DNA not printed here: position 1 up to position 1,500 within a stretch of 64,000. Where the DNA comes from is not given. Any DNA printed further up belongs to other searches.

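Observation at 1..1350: Low-GC partial gene at window edge, missed by the ORF track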

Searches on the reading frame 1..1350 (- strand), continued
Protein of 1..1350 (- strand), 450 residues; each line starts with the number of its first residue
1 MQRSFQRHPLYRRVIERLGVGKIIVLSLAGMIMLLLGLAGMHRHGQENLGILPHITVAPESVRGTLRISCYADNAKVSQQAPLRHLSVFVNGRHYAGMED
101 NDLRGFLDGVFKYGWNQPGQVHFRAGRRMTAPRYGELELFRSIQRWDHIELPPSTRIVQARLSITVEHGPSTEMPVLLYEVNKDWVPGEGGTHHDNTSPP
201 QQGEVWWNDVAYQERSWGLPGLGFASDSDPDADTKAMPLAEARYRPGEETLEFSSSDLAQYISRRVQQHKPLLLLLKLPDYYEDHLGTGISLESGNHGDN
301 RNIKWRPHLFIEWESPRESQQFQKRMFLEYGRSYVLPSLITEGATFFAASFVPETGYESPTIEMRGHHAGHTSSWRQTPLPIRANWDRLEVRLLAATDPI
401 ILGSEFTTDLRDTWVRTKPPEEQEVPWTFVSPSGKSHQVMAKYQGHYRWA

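Call 28: predict_structure(alignment_id=A1)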
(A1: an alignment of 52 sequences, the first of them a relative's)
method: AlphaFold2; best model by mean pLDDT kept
length: 574 residues; sequences in the alignment: 52
mean_pLDDT: 91.5   pTM: 0.86
mean pLDDT of the five models: 91.5, 90.6, 90.3, 90.0, 89.0
residues with pLDDT >= 90: 466; 70-90: 71; 50-70: 19; < 50: 18
segments of 3 or more residues with pLDDT < 50: 1-8, 45-54
pLDDT, mean of each block of 10 residues (from residue 1): 43 60 84 87 49 58 98 91 97 95 92 80 94 87 97 97 98 98 92 87 94 96 97 98 98 98 98 98 96 96 97 97 97 96 96 95 97 96 97 97 97 93 98 96 96 97 97 95 96 98 91 94 96 95 97 94 78 71
secondary structure, 60 per line:
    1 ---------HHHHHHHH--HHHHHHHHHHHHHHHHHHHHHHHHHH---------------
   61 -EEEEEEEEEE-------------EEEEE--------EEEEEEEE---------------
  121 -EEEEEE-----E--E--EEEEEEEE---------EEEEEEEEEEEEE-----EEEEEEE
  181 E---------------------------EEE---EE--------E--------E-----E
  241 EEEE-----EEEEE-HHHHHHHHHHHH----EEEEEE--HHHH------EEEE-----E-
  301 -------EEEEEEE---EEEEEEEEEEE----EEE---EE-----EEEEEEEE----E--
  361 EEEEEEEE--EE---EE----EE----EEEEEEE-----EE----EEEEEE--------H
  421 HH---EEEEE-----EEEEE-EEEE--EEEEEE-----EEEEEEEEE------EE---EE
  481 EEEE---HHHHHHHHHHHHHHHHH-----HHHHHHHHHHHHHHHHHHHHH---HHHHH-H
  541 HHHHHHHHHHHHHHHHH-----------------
elements in order: H10-17 H20-45 E62-71 E85-89 E98-105 E122-127 E139-146 E156-168 E174-181 E209-211 E240-244 E250-254 H256-267 E272-277 H280-283 E290-293 E308-314 E318-328 E333-335 E346-353 E361-368 E388-394 E406-411 E426-430 E436-440 E442-445 E448-453 E459-467 E479-484 H488-504 H510-530 H534-538 H540-557

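Call 37: search_protein_families(library=ncbifam, alignment_id=A1, max_evalue=10)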
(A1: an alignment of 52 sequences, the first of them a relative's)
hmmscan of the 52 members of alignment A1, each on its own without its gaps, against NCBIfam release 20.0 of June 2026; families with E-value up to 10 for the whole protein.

A. member 1, P0001 (574 aa): 0 families

B. families by the number of members that match (of 52 scanned): 14 families
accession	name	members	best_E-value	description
NF033679.1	DNRLRE_dom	3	0.015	DNRLRE domain-containing protein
NF041357.1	XopU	1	2.6e-05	type III secretion system effector protein XopU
NF038350.1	taxis_HmpF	1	0.0012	pilus motility taxis protein HmpF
NF049861.1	SCO2400_fam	1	0.037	SCO2400 family protein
NF041597.1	T3SS_coreg_PtrC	1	0.05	type III secretion system co-regulatory protein PtrC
NF038083.1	CU044_5270_fam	1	0.056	CU044_5270 family protein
NF038238.1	blaBUT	1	0.061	BUT family class C beta-lactamase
NF058595.1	invert_tail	1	0.075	lipo-invert putative C-terminal anchoring domain-containing protein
TIGR02956.1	TMAO_torS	1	0.092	TMAO reductase system sensor histidine kinase/response regulator TorS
NF041404.1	XopAI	1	0.1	type III secretion system effector XopAI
TIGR00782.1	ccoP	1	0.18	cytochrome-c oxidase, cbb3-type subunit III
NF006431.0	PRK08703.1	1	0.19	SDR family oxidoreductase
NF047942.1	TatA_Rickett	1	0.28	twin-arginine translocase TatA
NF047847.2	SS_mature_LptM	1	4.1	LPS translocon maturation chaperone LptM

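Call 38: fold_search(model_id=the predicted structure, library=pdb)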
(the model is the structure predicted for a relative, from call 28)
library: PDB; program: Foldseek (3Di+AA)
matches with E <= 10: 1520; with E <= 0.001: 16
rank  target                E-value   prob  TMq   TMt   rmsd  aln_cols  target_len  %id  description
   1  8wab_A                2.2e-05  1.00  0.25  0.72   5.7       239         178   12  Crystal structure of a chondroitin sulfate-binding carbohydrate binding module of a chondroitinase (released 2024-01-17)
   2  8wab_B                5.6e-05  1.00  0.25  0.74   4.8       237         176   11  Crystal structure of a chondroitin sulfate-binding carbohydrate binding module of a chondroitinase (released 2024-01-17)
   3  7vbo                  1.1e-04  1.00  0.21  0.56   6.7       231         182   11  Alginate binding domain CBM (released 2022-09-07)
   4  5z06_A                1.2e-04  0.75  0.13  0.12  18.5       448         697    8  Crystal structure of beta-1,2-glucanase from Parabacteroides distasonis (released 2018-05-30)
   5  4n0r_A                1.4e-04  1.00  0.14  0.16   2.8        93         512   22  Crystal structure of a putative glycoside hydrolase (BVU_0362) from Bacteroides vulgatus ATCC 8482 at 1.80 A resolutio (released 2013-10-23)
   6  5z06_B                1.5e-04  0.85  0.15  0.13  18.2       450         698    8  Crystal structure of beta-1,2-glucanase from Parabacteroides distasonis (released 2018-05-30)
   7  4n0r_B                1.7e-04  1.00  0.14  0.16   2.8        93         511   22  Crystal structure of a putative glycoside hydrolase (BVU_0362) from Bacteroides vulgatus ATCC 8482 at 1.80 A resolutio (released 2013-10-23)
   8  5vt4_A                2.4e-04  1.00  0.11  0.10  19.8       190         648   11  Sco GlgEI-V279S in complex with a pyrolidene-based methyl-phosphonate compound (released 2017-06-07)
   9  7r3t_B                3.8e-04  1.00  0.12  0.33  16.1       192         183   11  Crystal structure of the Dimeric C-terminal Big_2-CBM56 domains from Paenibacillus illinoisensis (Bacillus circulans I (released 2023-02-22)
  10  4cn1_A                5.5e-04  1.00  0.11  0.10  18.6       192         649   10  GlgE isoform 1 from Streptomyces coelicolor D394A mutant with maltose- 1-phosphate bound (released 2014-05-21)
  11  4u2z_A                6.2e-04  1.00  0.11  0.10  18.2       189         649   11  X-ray crystal structure of an Sco GlgEI-V279S/1,2,2-trifluromaltose complex (released 2015-07-22)
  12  4cn4_A                6.9e-04  1.00  0.11  0.10  17.3       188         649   11  GlgE isoform 1 from Streptomyces coelicolor E423A mutant with 2-deoxy- 2-fluoro-beta-maltosyl modification (released 2014-05-21)
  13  5lgw_A                6.9e-04  1.00  0.11  0.10  18.7       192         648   10  GlgE isoform 1 from Streptomyces coelicolor D394A mutant co-crystallised with maltodextrin (released 2016-08-17)
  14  3zss_A                6.9e-04  1.00  0.11  0.10  18.7       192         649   10  Apo form of GlgE isoform 1 from Streptomyces coelicolor (released 2011-09-14)
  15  8cem_E                6.9e-04  0.35  0.13  0.12  29.0       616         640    7  Structure of bovine native C3, re-refinement (released 2023-04-05)
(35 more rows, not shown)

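Call 39: find_encoding_contigs(protein=P0111, flank=8000, max_places=1)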
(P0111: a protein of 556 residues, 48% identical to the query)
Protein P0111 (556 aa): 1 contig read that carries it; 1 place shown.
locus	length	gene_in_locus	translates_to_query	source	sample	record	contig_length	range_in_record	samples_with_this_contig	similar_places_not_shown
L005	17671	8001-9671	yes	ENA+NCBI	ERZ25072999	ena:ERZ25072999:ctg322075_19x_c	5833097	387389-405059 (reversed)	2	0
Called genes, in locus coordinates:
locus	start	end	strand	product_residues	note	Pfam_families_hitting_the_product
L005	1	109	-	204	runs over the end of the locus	PF02798:GST_N, PF13417:GST_N_3, PF13409:GST_N_2, PF00043:GST_C (weak)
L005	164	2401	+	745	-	PF12228:DUF3604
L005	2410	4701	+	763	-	PF12228:DUF3604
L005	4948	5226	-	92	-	-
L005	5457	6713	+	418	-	PF01557:FAA_hydrolase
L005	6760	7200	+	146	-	PF07681:DoxX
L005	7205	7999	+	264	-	PF00106:adh_short, PF08659:KR (weak), PF13561:adh_short_C2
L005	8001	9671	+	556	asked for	PF16586:DUF5060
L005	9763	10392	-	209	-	PF00702:Hydrolase, PF13419:HAD_2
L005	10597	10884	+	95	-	-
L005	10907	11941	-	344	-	PF00296:Bac_luciferase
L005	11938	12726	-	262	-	PF00106:adh_short, PF08659:KR, PF13561:adh_short_C2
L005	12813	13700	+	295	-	PF00296:Bac_luciferase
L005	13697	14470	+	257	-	PF00106:adh_short, PF08659:KR, PF13561:adh_short_C2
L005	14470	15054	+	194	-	-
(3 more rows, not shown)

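Call 40: find_encoding_contigs(protein=P0046, flank=8000, max_places=1)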
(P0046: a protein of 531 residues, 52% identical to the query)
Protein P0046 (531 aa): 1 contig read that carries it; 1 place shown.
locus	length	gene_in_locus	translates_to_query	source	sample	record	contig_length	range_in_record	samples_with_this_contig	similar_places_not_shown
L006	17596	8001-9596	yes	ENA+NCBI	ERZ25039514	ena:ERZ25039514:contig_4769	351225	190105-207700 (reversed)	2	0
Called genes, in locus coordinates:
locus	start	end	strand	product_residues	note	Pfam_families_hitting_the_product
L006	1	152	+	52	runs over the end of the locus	-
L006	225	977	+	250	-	-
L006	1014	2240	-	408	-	PF07690:MFS_1, PF00083:Sugar_tr (weak), PF07690:MFS_1, PF12832:MFS_1_like (weak)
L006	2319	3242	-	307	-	PF04116:FA_hydroxylase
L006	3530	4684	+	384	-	-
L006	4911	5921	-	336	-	PF00355:Rieske, PF19298:KshA_C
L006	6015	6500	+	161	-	-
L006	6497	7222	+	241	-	PF00155:Aminotran_1_2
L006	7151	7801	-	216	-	-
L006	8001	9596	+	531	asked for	PF16586:DUF5060 (faint)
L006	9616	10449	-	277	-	PF00202:Aminotran_3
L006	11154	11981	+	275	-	PF12228:DUF3604 (weak)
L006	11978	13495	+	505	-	PF12228:DUF3604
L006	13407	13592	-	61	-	-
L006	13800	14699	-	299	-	PF07690:MFS_1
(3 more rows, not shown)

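Call 41: find_encoding_contigs(protein=P0074, flank=8000, max_places=1)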
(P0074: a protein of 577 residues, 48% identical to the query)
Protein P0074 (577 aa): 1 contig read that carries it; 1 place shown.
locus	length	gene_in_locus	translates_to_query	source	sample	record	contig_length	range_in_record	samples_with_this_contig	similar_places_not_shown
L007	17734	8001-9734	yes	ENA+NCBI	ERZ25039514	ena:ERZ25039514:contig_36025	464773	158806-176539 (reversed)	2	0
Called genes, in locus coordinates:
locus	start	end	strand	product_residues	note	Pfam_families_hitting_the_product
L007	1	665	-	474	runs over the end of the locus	PF00732:GMC_oxred_N (weak)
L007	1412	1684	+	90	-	-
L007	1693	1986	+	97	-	-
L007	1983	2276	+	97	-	-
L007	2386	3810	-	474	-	PF00282:Pyridoxal_deC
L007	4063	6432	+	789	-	PF02901:PFL-like, PF01228:Gly_radical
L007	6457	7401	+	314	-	PF13353:Fer4_12 (weak), PF04055:Radical_SAM, PF13237:Fer4_10 (faint), PF00037:Fer4 (faint), PF12837:Fer4_6 (faint)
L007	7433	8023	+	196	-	PF10120:ThiN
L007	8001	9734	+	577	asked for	-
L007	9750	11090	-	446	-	PF00202:Aminotran_3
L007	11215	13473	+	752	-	PF12228:DUF3604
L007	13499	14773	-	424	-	PF07690:MFS_1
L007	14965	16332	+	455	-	PF03972:MmgE_PrpD_N, PF19305:MmgE_PrpD_C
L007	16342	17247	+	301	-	PF13714:PEP_mutase, PF00463:ICL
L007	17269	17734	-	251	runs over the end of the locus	-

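Call 42: find_encoding_contigs(protein=P0028, flank=8000, max_places=1)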
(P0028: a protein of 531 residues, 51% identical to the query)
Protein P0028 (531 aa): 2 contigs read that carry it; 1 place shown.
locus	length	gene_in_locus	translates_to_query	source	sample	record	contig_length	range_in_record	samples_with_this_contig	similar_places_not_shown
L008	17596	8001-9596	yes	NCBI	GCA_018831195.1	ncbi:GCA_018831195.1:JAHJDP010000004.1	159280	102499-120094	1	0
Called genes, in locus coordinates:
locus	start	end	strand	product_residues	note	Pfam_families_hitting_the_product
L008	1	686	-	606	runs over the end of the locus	PF02543:Carbam_trans_N, PF00814:TsaD (faint), PF16861:Carbam_trans_C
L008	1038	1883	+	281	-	-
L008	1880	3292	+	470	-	PF01266:DAO, PF16901:DAO_C (weak)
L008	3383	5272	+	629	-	PF13522:GATase_6, PF13537:GATase_7, PF00733:Asn_synthase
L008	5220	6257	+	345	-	PF03706:LPG_synthase_TM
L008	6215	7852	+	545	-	PF16586:DUF5060, PF12904:Collagen_bind_2 (weak)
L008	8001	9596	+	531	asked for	PF16586:DUF5060 (weak)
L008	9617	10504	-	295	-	PF13174:TPR_6 (faint), PF13181:TPR_8 (faint), PF14559:TPR_19 (weak), PF13424:TPR_12 (weak), PF00515:TPR_1 (weak), PF07719:TPR_2 (weak), PF13424:TPR_12, PF13414:TPR_11 (weak), +7 more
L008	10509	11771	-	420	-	PF04892:VanZ-LLP1, PF04430:DUF498 (faint)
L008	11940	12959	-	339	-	-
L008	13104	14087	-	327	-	PF09976:TPR_21 (faint), PF13181:TPR_8 (faint), PF13374:TPR_10 (faint), PF14559:TPR_19 (weak), PF13432:TPR_16, PF14559:TPR_19 (weak), PF07719:TPR_2 (weak), PF13432:TPR_16, +8 more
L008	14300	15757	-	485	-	PF00072:Response_reg, PF00158:Sigma54_activat, PF14532:Sigma54_activ_2, PF07728:AAA_5 (weak), PF25601:AAA_lid_14, PF02954:HTH_8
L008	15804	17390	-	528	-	PF00512:HisKA (weak), PF02518:HATPase_c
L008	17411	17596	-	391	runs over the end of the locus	PF01168:Ala_racemase_N, PF00842:Ala_racemase_C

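Call 43: search_protein_families(library=pfam, proteins=[L001:5397-6377:-], max_evalue=0.001)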
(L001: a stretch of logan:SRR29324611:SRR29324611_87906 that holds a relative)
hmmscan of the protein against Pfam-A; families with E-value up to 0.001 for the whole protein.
L001:5397-6377:- (326 aa): 2 families
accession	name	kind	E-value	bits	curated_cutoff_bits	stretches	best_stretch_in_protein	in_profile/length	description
PF01568.27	Molydop_binding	-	4.8e-26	91.4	26.8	1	210-318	2-109/110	Molydopterin dinucleotide binding domain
PF00384.28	Molybdopterin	-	1.5e-10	41.1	24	1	17-111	259-352/353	Molybdopterin oxidoreductase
